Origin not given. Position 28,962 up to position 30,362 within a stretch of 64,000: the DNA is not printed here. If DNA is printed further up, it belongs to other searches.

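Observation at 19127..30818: Accessory catabolic cluster resembling a methylated-amine / osmolyte demethylation pathway but with unusual composition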

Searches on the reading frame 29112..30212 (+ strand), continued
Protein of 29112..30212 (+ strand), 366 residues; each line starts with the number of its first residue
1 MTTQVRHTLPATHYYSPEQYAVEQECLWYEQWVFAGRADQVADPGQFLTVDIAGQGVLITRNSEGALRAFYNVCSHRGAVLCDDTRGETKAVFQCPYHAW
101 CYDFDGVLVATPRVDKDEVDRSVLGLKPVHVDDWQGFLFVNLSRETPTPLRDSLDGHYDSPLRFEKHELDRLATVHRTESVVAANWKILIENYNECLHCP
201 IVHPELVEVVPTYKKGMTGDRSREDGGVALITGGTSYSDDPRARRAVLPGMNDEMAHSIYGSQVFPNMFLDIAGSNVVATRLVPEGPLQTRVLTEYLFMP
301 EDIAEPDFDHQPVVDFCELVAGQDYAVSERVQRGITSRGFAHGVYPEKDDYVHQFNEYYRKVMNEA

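Call 15: find_encoding_contigs(protein=P0043, flank=10000, max_places=2)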
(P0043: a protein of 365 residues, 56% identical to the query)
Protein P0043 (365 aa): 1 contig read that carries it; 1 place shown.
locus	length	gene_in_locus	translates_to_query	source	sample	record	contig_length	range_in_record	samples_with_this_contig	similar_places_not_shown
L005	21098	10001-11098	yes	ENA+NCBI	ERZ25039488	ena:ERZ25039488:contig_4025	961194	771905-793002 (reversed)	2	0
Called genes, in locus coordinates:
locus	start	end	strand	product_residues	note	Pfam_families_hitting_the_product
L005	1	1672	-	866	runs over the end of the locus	PF13229:Beta_helix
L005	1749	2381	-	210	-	PF00440:TetR_N (weak), PF13977:TetR_C_6 (weak)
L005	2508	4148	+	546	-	PF00496:SBP_bac_5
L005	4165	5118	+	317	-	PF19300:BPD_transp_1_N, PF00528:BPD_transp_1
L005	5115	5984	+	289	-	PF00528:BPD_transp_1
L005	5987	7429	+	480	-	PF01425:Amidase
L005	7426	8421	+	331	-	PF00005:ABC_tran, PF13304:AAA_21 (faint), PF08352:oligo_HPY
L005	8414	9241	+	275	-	PF00005:ABC_tran, PF02463:SMC_N (weak), PF13401:AAA_22 (weak)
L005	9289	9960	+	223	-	-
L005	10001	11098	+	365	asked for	PF00355:Rieske, PF00848:Ring_hydroxyl_A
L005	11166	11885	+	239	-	PF13385:Laminin_G_3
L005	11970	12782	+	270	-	PF00892:EamA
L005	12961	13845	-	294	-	PF00005:ABC_tran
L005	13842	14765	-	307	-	PF01061:ABC2_membrane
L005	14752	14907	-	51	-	-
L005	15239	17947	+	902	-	PF03699:UPF0182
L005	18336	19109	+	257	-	-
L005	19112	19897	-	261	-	PF00583:Acetyltransf_1, PF13673:Acetyltransf_10 (weak), PF08445:FR47, PF13508:Acetyltransf_7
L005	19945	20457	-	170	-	PF13302:Acetyltransf_3 (weak), PF13420:Acetyltransf_4 (weak), PF00583:Acetyltransf_1, PF13508:Acetyltransf_7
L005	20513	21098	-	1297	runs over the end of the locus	PF00486:Trans_reg_C, PF03704:BTAD, PF00211:Guanylate_cyc, PF13191:AAA_16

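Call 17: search_solved_structures(query=window:29112-30212:+, max_evalue=0.00001)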
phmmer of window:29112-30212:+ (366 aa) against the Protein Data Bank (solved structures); distinct sequences matched with E-value up to 0.00001: 38.
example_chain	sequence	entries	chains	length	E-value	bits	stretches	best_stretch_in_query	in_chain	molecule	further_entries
3vca_A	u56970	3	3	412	3.4e-40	141.5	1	10-213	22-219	Ring-hydroxylating dioxygenase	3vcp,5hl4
4qup_A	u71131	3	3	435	4.2e-40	141.2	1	10-213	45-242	Monoxygenase; demethylase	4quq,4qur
3n0q_A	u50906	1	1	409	1.4e-39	139.5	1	6-212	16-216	Putative aromatic-ring hydroxylating dioxygenase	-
6y8j_A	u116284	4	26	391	4.5e-38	134.5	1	5-341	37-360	Carnitine monooxygenase oxygenase subunit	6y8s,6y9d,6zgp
6y9c_A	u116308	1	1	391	7.9e-37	130.4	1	5-341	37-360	Carnitine monooxygenase oxygenase subunit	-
9o71_A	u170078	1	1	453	3.7e-26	95.3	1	14-205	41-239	Phenylpropionate dioxygenase-like ring-hydroxylating dioxygenase large terminal subunit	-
7yls_B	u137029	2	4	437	1.7e-25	93.1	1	14-205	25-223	Rieske (2Fe-2S) domain protein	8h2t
2gbw_A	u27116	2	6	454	1.5e-23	86.8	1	14-222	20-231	Biphenyl 2,3-Dioxygenase Alpha Subunit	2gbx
2ckf_A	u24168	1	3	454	2.2e-22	82.9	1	14-221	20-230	RING-HYDROXYLATING DIOXYGENASE ALPHA SUBUNIT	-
9jp5_A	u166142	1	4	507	1.3e-21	80.4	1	6-237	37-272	Phthalate 3,4-dioxygenase alpha subunit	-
9vdb_A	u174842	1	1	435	3.3e-21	79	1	9-203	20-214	Ring hydroxylating dioxygenase, alpha subunit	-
5xbp_A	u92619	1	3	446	2.2e-20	76.3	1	18-212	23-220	3NT oxygenase alpha subunit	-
4hjl_A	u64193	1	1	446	1.6e-19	73.5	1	18-205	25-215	Naphthalene 1,2-dioxygenase subunit alpha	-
2hmj_A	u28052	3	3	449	1.6e-19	73.5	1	18-205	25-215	Naphthalene 1,2-dioxygenase alpha subunit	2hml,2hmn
1eg9_A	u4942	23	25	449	1.6e-19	73.5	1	18-205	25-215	PROTEIN (NAPHTHALENE 1,2-DIOXYGENASE ALPHA SUBUNIT) | NAPHTHALENE 1,2-DIOXYGENASE | NAPHTHALENE 1,2-DIOXYGENASE ALPHA SUBUNIT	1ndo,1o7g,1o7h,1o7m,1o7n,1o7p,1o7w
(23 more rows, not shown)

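Call 21: find_related_loci(query=A1, collection=genome_contigs, flank=10000)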
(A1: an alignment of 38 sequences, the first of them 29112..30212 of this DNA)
Query A1 (366 aa) in genome_contigs; peptide patterns used: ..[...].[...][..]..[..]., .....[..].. (x = any residue, [..] = any of these).
600 stretches matched a pattern (row limit reached: there are more); 592 encode a relative of the query (tblastn E <= 1e-3); the best 80 are kept; 80 distinct loci.
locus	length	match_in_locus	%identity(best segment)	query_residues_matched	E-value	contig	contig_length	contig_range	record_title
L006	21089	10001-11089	90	3-365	0e+0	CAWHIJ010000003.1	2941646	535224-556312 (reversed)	MAG: uncultured Actinomycetota bacterium isolate MFD02979.bin.1.39 genome assembly, contig: contig_33790, whole genome s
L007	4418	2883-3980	87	1-366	0e+0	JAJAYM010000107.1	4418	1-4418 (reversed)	MAG: Actinomycetes bacterium isolate CAN_BIN10 c_000000057111, whole genome shotgun sequence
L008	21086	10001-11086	52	1-361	1e-128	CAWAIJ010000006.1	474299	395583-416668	MAG: uncultured Actinomycetota bacterium isolate MFD02581.bin.1.122 genome assembly, contig: contig_2376, whole genome s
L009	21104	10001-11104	51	1-366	6e-126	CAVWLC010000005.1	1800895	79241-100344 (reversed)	MAG: uncultured Actinomycetota bacterium isolate MFD09368.bin.1.203 genome assembly, contig: contig_33839, whole genome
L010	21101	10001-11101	52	1-365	4e-126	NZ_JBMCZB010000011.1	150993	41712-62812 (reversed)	Nocardioides sp. CPCC 206349 velvet_auto_83_11, whole genome shotgun sequence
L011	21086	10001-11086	52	1-361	7e-125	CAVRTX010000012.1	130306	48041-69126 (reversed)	MAG: uncultured Actinomycetota bacterium isolate MFD02840.bin.2.115 genome assembly, contig: contig_48441, whole genome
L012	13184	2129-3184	51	6-359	1e-124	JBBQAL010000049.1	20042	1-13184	MAG: Candidatus Nanopelagicales bacterium isolate Co_metawrap_1463 Cmw_1463_k141_3308137_length_20042_cov_10.0000, whole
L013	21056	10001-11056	51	6-359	4e-124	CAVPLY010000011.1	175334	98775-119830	MAG: uncultured Actinomycetota bacterium isolate MFD09779.bin.3.245 genome assembly, contig: contig_45642, whole genome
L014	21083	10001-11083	52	6-366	2e-123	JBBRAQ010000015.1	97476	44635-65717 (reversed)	MAG: Candidatus Nanopelagicales bacterium isolate Co_metawrap_2304 Cmw_2304_k141_17764586_length_97476_cov_19.9789, whol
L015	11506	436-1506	53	1-359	2e-123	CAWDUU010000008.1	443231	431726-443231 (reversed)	MAG: uncultured Actinomycetes bacterium isolate MFD05442.bin.1.39 genome assembly, contig: contig_33080, whole genome sh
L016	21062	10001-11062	53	5-359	6e-123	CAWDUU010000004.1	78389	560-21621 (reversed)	MAG: uncultured Actinomycetes bacterium isolate MFD05442.bin.1.39 genome assembly, contig: contig_18312, whole genome sh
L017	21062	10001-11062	51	6-359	1e-122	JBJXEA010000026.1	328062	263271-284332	MAG: Methylophilaceae bacterium isolate P.bin.42 k127_3989975, whole genome shotgun sequence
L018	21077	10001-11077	50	1-361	5e-121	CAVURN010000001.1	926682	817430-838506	MAG: uncultured Actinomycetota bacterium isolate MFD09730.bin.2.141 genome assembly, contig: contig_10387, whole genome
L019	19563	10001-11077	51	1-359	3e-120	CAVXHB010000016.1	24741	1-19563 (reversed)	MAG: uncultured Actinomycetes bacterium isolate MFD05513.bin.2.75 genome assembly, contig: contig_63628, whole genome sh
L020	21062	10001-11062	50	6-359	2e-120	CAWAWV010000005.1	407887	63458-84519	MAG: uncultured Thermoleophilia bacterium isolate MFD05442.bin.2.94 genome assembly, contig: contig_17102, whole genome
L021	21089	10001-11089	50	1-361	1e-119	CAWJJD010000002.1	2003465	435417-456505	MAG: uncultured Actinomycetota bacterium isolate MFD05442.bin.1.349 genome assembly, contig: contig_4253, whole genome s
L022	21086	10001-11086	51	1-361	9e-120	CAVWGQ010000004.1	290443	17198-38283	MAG: uncultured Actinomycetota bacterium isolate MFD01275.bin.2.172 genome assembly, contig: contig_18412, whole genome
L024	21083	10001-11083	48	2-361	1e-117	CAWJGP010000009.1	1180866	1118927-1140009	MAG: uncultured Actinomycetota bacterium isolate MFD04935.bin.1.80 genome assembly, contig: contig_8980, whole genome sh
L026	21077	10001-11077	47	5-364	1e-115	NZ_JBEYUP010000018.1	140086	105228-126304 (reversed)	Streptomyces sp. NPDC047108 NPDC047108_48_E10.ctg-0018, whole genome shotgun sequence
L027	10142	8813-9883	48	1-359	4e-108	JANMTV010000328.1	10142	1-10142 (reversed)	MAG: Ilumatobacteraceae bacterium isolate SOY_29_concoct_399_sub SOY_29_k141_387104, whole genome shotgun sequence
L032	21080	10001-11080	47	2-365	7e-99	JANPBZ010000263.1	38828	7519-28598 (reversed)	MAG: Ilumatobacteraceae bacterium isolate VAR_78_metabat_596 VAR_78_k141_981036, whole genome shotgun sequence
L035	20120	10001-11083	45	6-363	1e-96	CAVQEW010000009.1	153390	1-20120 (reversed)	MAG: uncultured Actinomycetota bacterium isolate MFD09206.bin.2.83 genome assembly, contig: contig_3628, whole genome sh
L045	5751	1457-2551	42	6-363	2e-84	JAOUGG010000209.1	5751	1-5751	MAG: Acidimicrobiia bacterium isolate 4_1_May_SF_Bin1 4_1_May_SF_Bin1_scaffold_7258_c1, whole genome shotgun sequence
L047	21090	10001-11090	55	4-361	3e-102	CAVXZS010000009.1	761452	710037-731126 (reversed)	MAG: uncultured Actinomycetota bacterium isolate MFD04212.bin.2.23 genome assembly, contig: contig_333, whole genome sho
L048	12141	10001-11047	39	8-357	7e-77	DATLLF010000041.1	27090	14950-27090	MAG TPA_asm: Vicinamibacterales bacterium isolate SMAG_U13741 k141_17687, whole genome shotgun sequence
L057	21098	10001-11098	37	2-358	1e-74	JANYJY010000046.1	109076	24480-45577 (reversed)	MAG: Gammaproteobacteria bacterium isolate GL140_4_metabinner_73_sub GL140_4_k141_864064, whole genome shotgun sequence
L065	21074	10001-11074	36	8-358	8e-73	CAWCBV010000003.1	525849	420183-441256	MAG: uncultured Gammaproteobacteria bacterium isolate MFD05521.bin.1.222 genome assembly, contig: contig_41113, whole ge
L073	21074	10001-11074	36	4-350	2e-71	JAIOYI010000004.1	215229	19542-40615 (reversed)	MAG: Emcibacter sp. isolate Tobar13m-G8 Tobar13m-C58, whole genome shotgun sequence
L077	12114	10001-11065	36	8-364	3e-71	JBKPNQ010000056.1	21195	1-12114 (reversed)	MAG: Acidobacteriota bacterium isolate GS_HAYS_MAG_00036 GS_HAYS_000002769779, whole genome shotgun sequence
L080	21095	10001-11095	36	3-365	6e-74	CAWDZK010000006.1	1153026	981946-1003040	MAG: uncultured Actinomycetota bacterium isolate MFD01275.bin.1.75 genome assembly, contig: contig_7623, whole genome sh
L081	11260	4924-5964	36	8-356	9e-71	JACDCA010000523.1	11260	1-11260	MAG: Acidobacteria bacterium isolate MGR_bin296 SD2897-2912_k127_7667509, whole genome shotgun sequence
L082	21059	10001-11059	34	2-358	2e-70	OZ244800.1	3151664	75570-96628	MAG: Dehalococcoidia bacterium isolate 42545cc6-7e07-44bf-9ae7-6d6b501a8e34 genome assembly, chromosome: 1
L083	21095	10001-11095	35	8-364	2e-70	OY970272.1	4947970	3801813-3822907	MAG: uncultured proteobacterium isolate MFD01213.bin.2.5 genome assembly, chromosome: 1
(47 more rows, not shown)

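Call 24: search_protein_families(library=pfam, proteins=[L005:8405-9241:+, L024:13579-15075:+, L047:11195-13471:-, L020:7759-8754:-, L009:11837-13003:+, L073:8299-9927:+, L065:11110-12435:+, L057:7908-9998:+, L080:12300-12905:-, L045:4719-5588:+], max_evalue=0.00001)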
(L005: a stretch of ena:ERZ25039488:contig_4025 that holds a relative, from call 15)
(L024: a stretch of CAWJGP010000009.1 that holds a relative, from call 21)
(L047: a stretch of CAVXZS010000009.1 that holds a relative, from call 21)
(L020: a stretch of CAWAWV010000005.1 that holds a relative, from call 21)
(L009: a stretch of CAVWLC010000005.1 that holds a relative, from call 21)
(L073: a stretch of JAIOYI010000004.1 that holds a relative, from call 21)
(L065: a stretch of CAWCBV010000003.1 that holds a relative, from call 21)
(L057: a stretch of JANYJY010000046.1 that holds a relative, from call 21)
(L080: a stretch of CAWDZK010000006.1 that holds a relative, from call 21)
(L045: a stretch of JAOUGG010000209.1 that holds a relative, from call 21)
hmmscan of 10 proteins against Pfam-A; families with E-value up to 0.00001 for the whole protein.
L005:8405-9241:+ (278 aa): 3 families
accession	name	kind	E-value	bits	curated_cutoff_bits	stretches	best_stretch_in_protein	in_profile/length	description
PF00005.33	ABC_tran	-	2.3e-33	116.1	25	1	37-189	2-136/137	ABC transporter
PF13401.12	AAA_22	-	5e-07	30.5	27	1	46-218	5-121/130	AAA domain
PF02463.25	SMC_N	-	5.6e-07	29.7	40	1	49-236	27-213/220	RecF/RecN/SMC N terminal domain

L024:13579-15075:+ (498 aa): 4 families
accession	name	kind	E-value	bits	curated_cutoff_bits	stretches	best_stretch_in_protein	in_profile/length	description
PF13416.11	SBP_bac_8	-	7.2e-19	69.1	27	1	191-455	4-268/279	Bacterial extracellular solute-binding protein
PF01547.30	SBP_bac_1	-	1.6e-11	45.3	26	1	184-434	9-306/307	Bacterial extracellular solute-binding protein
PF13343.11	SBP_bac_6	-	3.1e-10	40.4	24.6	1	229-449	18-220/245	Bacterial extracellular solute-binding protein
PF13531.11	SBP_bac_11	-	2e-06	28.2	25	0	190-432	17-216/227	Bacterial extracellular solute-binding protein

L047:11195-13471:- (758 aa): 4 families
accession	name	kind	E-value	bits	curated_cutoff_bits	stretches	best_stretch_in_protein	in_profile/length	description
PF13549.11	ATP-grasp_5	-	7.1e-51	173.1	27.6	1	557-757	14-221/221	ATP-grasp domain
PF13607.11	Succ_CoA_lig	-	1e-39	135.9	27.4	1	230-367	1-137/138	Succinyl-CoA ligase like flavodoxin domain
PF13380.12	CoA_binding_2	-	4.2e-21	76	22.8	1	86-215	1-114/116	CoA binding domain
PF02629.25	CoA_binding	-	1.4e-08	35.8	22.3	1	85-180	3-97/97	CoA binding domain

L020:7759-8754:- (331 aa): 1 family
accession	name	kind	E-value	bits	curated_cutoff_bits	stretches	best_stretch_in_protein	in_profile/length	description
PF00528.27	BPD_transp_1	-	2.5e-11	44.1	26.4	1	128-315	1-172/184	Binding-protein-dependent transport system inner membrane component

L009:11837-13003:+ (388 aa): 4 families
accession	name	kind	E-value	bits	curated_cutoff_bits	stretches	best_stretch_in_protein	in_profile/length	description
PF00441.29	Acyl-CoA_dh_1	-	1.3e-51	175.1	22.4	1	234-383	1-150/150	Acyl-CoA dehydrogenase, C-terminal domain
PF02770.24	Acyl-CoA_dh_M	-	1.6e-23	83.1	33.3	1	122-222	1-97/97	Acyl-CoA dehydrogenase, middle domain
PF08028.16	Acyl-CoA_dh_2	-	1.6e-21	77.5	22.7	1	251-369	3-131/134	Acyl-CoA dehydrogenase, C-terminal domain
PF02771.21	Acyl-CoA_dh_N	-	7.4e-21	75.1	22.9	1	6-118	1-113/113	Acyl-CoA dehydrogenase, N-terminal domain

L073:8299-9927:+ (542 aa): 7 families
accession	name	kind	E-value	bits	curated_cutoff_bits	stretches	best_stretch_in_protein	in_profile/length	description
PF01593.30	Amino_oxidase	-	4.8e-15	56.2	19.8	1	24-532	3-442/443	Flavin containing amine oxidoreductase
PF13450.12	NAD_binding_8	-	1.8e-10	41.4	21.9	1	17-63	1-46/68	NAD(P)-binding Rossmann-like domain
PF01266.30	DAO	-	2.6e-09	37.5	27.9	0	14-49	1-37/353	FAD dependent oxidoreductase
PF07992.20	Pyr_redox_2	-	6e-08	32.9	26.1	0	13-54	1-43/291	Pyridine nucleotide-disulphide oxidoreductase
PF12831.13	FAD_oxidored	-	2.8e-07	30.6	27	1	14-64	1-51/416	FAD dependent oxidoreductase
PF00890.30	FAD_binding_2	-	1e-06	28.7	20.4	0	14-50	1-37/414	FAD binding domain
PF01946.23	Thi4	-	3.6e-06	26.8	26.2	1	5-50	10-56/235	Thi4 family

L065:11110-12435:+ (441 aa): 1 family
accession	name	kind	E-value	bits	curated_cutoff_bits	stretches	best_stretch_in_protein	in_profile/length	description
PF07690.21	MFS_1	-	5.2e-44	151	33.4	1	33-380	3-329/347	Major Facilitator Superfamily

L057:7908-9998:+ (696 aa): 5 families
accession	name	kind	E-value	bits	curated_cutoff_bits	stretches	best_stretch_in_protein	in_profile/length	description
PF00724.26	Oxidored_FMN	-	7e-70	236.4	27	1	20-353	2-341/342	NADH:flavin oxidoreductase / NADH oxidase family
PF07992.20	Pyr_redox_2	-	1.2e-10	41.7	26.1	1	403-638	2-246/291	Pyridine nucleotide-disulphide oxidoreductase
PF13450.12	NAD_binding_8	-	5.7e-08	33.4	21.9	1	406-448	1-42/68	NAD(P)-binding Rossmann-like domain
PF00070.33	Pyr_redox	-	3.1e-06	28.1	22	0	404-436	2-34/82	Pyridine nucleotide-disulphide oxidoreductase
PF03486.20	HI0933_like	-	9.1e-06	25.7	50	0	403-441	2-40/244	HI0933-like protein Rossmann domain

L080:12300-12905:- (201 aa): 2 families
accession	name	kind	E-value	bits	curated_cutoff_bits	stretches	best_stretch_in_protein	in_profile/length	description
PF13977.11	TetR_C_6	-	1.4e-20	74.1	27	1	84-192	4-114/115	BetI-type transcriptional repressor, C-terminal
PF00440.29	TetR_N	-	9.3e-14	51.4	24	1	13-58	1-46/47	Bacterial regulatory proteins, tetR family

L045:4719-5588:+ (289 aa): 1 family
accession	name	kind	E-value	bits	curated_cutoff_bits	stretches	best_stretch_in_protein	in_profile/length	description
PF00528.27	BPD_transp_1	-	1.5e-15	57.9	26.4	1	86-262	1-167/184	Binding-protein-dependent transport system inner membrane component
